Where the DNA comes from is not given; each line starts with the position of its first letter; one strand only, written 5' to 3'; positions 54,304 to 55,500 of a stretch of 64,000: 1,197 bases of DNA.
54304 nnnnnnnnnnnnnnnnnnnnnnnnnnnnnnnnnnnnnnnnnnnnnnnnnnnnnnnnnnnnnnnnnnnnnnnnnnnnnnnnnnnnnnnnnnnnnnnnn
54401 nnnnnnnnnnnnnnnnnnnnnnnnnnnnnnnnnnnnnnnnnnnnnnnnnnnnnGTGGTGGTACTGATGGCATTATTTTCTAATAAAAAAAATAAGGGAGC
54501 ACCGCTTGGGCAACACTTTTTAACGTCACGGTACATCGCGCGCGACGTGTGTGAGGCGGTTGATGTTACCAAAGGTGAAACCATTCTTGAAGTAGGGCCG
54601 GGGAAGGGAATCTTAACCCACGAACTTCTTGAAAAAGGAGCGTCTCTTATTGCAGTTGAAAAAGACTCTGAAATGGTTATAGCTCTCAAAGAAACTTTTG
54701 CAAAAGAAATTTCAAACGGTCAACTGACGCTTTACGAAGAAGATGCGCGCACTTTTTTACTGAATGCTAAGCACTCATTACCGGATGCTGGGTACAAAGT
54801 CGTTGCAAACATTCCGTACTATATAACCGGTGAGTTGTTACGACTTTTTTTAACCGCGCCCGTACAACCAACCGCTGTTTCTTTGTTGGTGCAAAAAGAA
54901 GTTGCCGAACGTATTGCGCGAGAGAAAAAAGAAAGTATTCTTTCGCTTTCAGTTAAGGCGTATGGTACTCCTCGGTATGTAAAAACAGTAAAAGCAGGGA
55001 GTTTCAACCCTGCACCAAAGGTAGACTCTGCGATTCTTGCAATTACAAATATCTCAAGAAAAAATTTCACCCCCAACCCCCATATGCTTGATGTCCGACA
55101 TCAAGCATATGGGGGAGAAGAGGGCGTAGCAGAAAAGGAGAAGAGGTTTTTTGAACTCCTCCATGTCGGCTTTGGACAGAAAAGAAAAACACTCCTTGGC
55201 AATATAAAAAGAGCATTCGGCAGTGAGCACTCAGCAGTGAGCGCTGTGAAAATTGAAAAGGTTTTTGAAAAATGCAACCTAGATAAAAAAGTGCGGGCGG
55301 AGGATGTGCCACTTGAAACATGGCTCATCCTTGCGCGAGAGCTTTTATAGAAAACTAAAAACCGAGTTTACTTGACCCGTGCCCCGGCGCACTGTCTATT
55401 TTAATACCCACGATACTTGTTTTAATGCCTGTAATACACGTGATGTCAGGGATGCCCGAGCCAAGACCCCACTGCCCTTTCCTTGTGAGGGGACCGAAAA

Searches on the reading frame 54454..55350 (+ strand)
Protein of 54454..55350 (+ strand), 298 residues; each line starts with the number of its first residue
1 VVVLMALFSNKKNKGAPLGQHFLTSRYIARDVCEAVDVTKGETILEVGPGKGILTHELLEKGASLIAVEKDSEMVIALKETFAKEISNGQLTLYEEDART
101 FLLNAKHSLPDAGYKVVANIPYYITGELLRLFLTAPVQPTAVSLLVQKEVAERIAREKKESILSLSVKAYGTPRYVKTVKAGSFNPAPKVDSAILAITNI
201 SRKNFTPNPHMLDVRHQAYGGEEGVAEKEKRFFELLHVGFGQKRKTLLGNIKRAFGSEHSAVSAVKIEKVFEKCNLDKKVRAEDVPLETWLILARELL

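Call 43: search_protein_families(library=pfam, proteins=[window:54454-55350:+], max_evalue=0.0001)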
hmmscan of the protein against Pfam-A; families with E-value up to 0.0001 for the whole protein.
window:54454-55350:+ (298 aa): 1 family
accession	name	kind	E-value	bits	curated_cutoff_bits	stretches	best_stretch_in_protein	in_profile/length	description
PF00398.26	RrnaAD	-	8.4e-38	130.4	24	1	17-201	7-192/263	Ribosomal RNA adenine dimethylase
